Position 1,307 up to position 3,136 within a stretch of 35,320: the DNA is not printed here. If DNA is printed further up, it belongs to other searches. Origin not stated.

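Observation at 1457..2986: P-loop ATPase fused to a C-terminal TIR domain: candidate compact anti-phage/abortive-infection system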

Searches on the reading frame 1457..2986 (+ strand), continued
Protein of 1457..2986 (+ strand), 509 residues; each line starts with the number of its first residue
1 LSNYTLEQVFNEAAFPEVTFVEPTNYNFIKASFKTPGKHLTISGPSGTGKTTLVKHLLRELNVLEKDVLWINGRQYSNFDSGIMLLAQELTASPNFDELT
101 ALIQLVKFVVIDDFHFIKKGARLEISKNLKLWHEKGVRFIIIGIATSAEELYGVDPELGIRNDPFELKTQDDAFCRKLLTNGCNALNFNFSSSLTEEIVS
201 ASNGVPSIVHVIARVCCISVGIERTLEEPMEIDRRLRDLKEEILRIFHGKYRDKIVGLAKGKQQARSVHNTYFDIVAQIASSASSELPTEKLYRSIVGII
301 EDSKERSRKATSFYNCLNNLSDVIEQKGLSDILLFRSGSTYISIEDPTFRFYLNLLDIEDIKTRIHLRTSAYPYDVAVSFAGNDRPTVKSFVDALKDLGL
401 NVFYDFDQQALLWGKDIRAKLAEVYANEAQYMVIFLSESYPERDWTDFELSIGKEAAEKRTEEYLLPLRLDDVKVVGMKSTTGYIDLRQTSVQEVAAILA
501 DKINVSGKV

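Call 59: search_protein_families(library=pfam, alignment_id=A3, max_evalue=0.000001)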
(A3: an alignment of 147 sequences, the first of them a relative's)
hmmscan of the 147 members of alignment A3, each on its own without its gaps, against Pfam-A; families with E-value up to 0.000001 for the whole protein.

A. member 1, L011:6721-7131:+ (137 aa): 0 families

B. families by the number of members that match (of 147 scanned): 124 families (the first 25 are shown)
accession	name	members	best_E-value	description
PF00374.24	NiFeSe_Hases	2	5.5e-234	Nickel-dependent hydrogenase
PF00589.27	Phage_integrase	2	7.4e-28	Phage integrase family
PF00271.37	Helicase_C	2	5.5e-24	Helicase conserved C-terminal domain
PF13676.11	TIR_2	2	5e-18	TIR domain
PF00498.31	FHA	2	6.1e-13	FHA domain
PF04851.21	ResIII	2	2.2e-08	Type III restriction enzyme, res subunit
PF03814.21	KdpA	1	7.8e-225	Potassium-transporting ATPase A subunit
PF00521.26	DNA_topoisoIV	1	4.6e-166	DNA gyrase/topoisomerase IV, subunit A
PF01218.23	Coprogen_oxidas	1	3e-126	Coproporphyrinogen III oxidase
PF04227.17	Indigoidine_A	1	1.1e-123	Indigoidine synthase A like protein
PF00762.24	Ferrochelatase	1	1.8e-112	Ferrochelatase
PF06808.19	DctM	1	2.1e-107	Tripartite ATP-independent periplasmic transporter, DctM component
PF07733.18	DNA_pol3_alpha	1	7.2e-105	Bacterial DNA polymerase III alpha NTPase domain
PF03401.19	TctC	1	2.1e-81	Tripartite tricarboxylate transporter family receptor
PF00654.25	Voltage_CLC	1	5.1e-79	Voltage gated chloride channel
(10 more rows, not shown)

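Call 64: search_protein_families(library=padloc, proteins=[L039:8004-9470:+, L041:7841-9352:+], max_evalue=0.00001)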
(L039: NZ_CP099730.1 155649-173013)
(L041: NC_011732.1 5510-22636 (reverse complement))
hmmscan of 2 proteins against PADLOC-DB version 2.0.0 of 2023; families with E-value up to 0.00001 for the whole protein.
L039:8004-9470:+ (489 aa): 2 families
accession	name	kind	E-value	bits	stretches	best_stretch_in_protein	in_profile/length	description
PDLC05049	PDC-S59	-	3.8e-13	47.3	1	62-269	128-333/428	-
PDLC05062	PDC-S66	-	8.2e-07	26.7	1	344-433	142-229/282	-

L041:7841-9352:+ (504 aa): 2 families
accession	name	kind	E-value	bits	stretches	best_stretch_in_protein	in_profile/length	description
PDLC05049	PDC-S59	-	4.9e-19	66.7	1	91-330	154-399/428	-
PDLC05062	PDC-S66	-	7.4e-08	30.2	1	354-447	149-242/282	-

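Call 69: search_protein_families(library=padloc, proteins=[L011:14798-18334:+, L013:11555-14782:-, L013:14792-18211:-, L025:3737-7510:-, L030:5215-8688:+, L030:11518-14877:+, L034:14169-16904:-, L035:2652-5105:+, L032:3947-6391:-, L017:11852-13321:+], max_evalue=1e-10)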
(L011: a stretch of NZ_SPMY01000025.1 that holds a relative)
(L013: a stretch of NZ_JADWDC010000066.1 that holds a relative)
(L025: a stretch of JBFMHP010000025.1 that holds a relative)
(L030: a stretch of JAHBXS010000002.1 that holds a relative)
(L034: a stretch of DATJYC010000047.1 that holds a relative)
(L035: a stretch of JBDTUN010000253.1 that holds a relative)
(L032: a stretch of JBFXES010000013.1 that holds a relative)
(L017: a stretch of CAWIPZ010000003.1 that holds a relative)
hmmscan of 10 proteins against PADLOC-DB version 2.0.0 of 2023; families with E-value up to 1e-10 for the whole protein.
L011:14798-18334:+ (1179 aa): 0 families

L013:11555-14782:- (1076 aa): 2 families
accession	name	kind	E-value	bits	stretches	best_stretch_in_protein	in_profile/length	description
PDLC02426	PprPIWI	-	3.1e-108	361.2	1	72-1072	8-717/718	-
PDLC02429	RNaseH_pPIWI_RE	-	1e-60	204.2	1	733-1065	1-292/292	-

L013:14792-18211:- (1140 aa): 2 families
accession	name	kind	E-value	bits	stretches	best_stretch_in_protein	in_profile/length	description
PDLC02422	PprDinG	-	1.3e-288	958.2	1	1-1110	1-924/930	-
PDLC02432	pPIWI_RE_Z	-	1.7e-37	127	1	6-170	2-166/167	-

L025:3737-7510:- (1258 aa): 0 families

L030:5215-8688:+ (1158 aa): 33 families (the best 25 are shown)
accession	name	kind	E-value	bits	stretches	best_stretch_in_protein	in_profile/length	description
PDLC00659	HmaA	-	1.5e-150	501.3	1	83-1145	70-1130/1176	SNF2 helicase / DEAD-box helicase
PDLC02620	DrmD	-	7e-101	336.8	1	112-744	94-692/1060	DrmD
PDLC02500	BrxHI|BrxHII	-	4.9e-91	304.7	1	110-716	83-661/933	BrxHI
PDLC02621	DrmD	-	1.2e-90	303.2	1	131-876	134-865/1040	DrmD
PDLC02504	BrxHI|BrxHII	-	6.3e-75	250.8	1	120-680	112-625/971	BrxHII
PDLC02572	DrmA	-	1.5e-62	209.8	1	132-719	132-715/1043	DrmA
PDLC02632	DrmD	-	5.3e-54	181.8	1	134-650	139-641/662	DrmD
PDLC02623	DrmD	-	1.9e-51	172.9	2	371-680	414-671/1040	DrmD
PDLC02634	DrmD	-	7.7e-51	170.9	1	115-678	89-625/900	DrmD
PDLC02633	DrmD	-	1.4e-49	166.9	1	131-647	138-642/839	DrmD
PDLC02619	DrmD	-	4e-46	155.6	2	590-687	490-585/872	DrmD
PDLC02624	DrmD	-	8.3e-35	118.4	1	156-648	2-480/652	DrmD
PDLC02840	DpdE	-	1.2e-33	114.6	2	495-672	522-695/1091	DpdE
PDLC02843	DpdE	-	1.8e-31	106.9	2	114-334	155-333/1091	DpdE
PDLC02853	DpdE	-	1.6e-30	103.9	2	521-672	478-638/985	DpdE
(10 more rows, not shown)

L030:11518-14877:+ (1120 aa): 6 families
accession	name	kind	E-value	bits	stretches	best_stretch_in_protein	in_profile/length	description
PDLC00661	HmaB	-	7.1e-112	373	2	259-910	203-811/973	DNA-adenine methylase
PDLC00660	HmaB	-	4.1e-104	347.3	2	357-906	267-807/967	DNA-adenine methylase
PDLC03233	MTase_II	-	3.4e-38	129.7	1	356-832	209-649/731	Type II methyltransferase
PDLC02189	DUF1156_MTase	-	1.6e-36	124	2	6-187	9-201/944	-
PDLC03352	MTase_II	-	1.6e-31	107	1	528-881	408-797/1023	Type II methyltransferase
PDLC03314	MTase_II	-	3.4e-23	79.7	1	6-186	9-200/944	Type II methyltransferase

L034:14169-16904:- (912 aa): 0 families

L035:2652-5105:+ (818 aa): 0 families

L032:3947-6391:- (815 aa): 0 families

L017:11852-13321:+ (490 aa): 0 families

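Call 79: find_related_loci(query=A1, collection=viral_contigs, flank=8000)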
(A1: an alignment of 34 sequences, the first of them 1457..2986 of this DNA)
Query A1 (509 aa) in viral_contigs; peptide patterns used: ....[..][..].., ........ (x = any residue, [..] = any of these).
7 stretches matched a pattern, but none encodes a relative of the query by tblastn (E <= 1e-3).

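Call 84: search_protein_families(library=padloc, proteins=[L030:8768-9886:+, L030:14890-15930:+, L031:11520-12521:+, L034:11560-12027:+, L027:11668-12204:+, L025:11661-12110:+, L016:11613-12959:+, L024:11806-13386:+, L028:11853-12608:+, L019:8966-9958:+], max_evalue=0.00001)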
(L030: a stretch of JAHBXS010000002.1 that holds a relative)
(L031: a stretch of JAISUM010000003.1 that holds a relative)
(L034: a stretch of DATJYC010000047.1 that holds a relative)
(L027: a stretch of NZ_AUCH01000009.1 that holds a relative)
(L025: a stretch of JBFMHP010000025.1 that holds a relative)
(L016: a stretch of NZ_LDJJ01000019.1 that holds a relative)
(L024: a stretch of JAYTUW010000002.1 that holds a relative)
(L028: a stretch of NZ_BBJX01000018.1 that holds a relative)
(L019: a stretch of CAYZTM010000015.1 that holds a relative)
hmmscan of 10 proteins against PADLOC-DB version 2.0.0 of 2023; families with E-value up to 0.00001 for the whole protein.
L030:8768-9886:+ (373 aa): 0 families

L030:14890-15930:+ (347 aa): 7 families
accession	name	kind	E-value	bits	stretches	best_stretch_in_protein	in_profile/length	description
PDLC03963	SoFic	-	3.3e-32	110.3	1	26-273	37-266/361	-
PDLC04839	PDC-S04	-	1.3e-14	52.4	1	99-244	50-185/205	-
PDLC04837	PDC-S04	-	3.1e-13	47.6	1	58-248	33-211/234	-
PDLC04836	PDC-S04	-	8e-12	42.9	1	33-244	8-211/244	-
PDLC04840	PDC-S04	-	1.2e-11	42.7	1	58-218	19-175/227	-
PDLC04966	PDC-S24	-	3.4e-11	40.7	1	93-247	220-370/497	-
PDLC04838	PDC-S04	-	7.1e-08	30.5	1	185-222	133-170/209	-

L031:11520-12521:+ (334 aa): 13 families
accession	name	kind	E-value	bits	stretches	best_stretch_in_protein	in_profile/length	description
PDLC04932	PDC-S15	-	5.9e-70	234.2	1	2-309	3-319/324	-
PDLC04938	PDC-S15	-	9.3e-22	75.7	1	26-310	46-271/276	-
PDLC04937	PDC-S15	-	3.5e-20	70.7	1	26-309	18-248/254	-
PDLC04936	PDC-S15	-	3.8e-16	57.3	1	108-165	88-140/300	-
PDLC04933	PDC-S15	-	2.9e-15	54.5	1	108-310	73-281/286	-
PDLC04931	PDC-S15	-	1.7e-11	42.5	1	18-309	38-272/282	-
PDLC04926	PDC-S15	-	2.3e-11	41.3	1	38-152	28-127/300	-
PDLC04927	PDC-S15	-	7.5e-10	36.3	1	115-173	88-150/422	-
PDLC04930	PDC-S15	-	1.6e-09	35.3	1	99-168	72-137/380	-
PDLC04940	PDC-S15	-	2e-09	35.5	1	24-159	37-171/280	-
PDLC04934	PDC-S15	-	5.3e-08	30.3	1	21-194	38-178/416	-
PDLC04939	PDC-S15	-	7.1e-07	26.4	0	106-147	72-113/487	-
PDLC04929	PDC-S15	-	1.8e-06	26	0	110-147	89-126/308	-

L034:11560-12027:+ (156 aa): 0 families

L027:11668-12204:+ (179 aa): 0 families

L025:11661-12110:+ (150 aa): 0 families

L016:11613-12959:+ (449 aa): 0 families

L024:11806-13386:+ (527 aa): 0 families

L028:11853-12608:+ (252 aa): 0 families

L019:8966-9958:+ (331 aa): 3 families
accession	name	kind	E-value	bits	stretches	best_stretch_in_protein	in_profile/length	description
PDLC02903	pVip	-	3.9e-17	60.6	1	24-136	4-107/257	Viperins not associated with kinases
PDLC02904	pVip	-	2.7e-14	51.3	1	22-117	5-96/262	Viperins associated with kinases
PDLC02905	pVip-kinase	-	2.9e-08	31.4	1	22-114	184-277/474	Viperin-kinase fusion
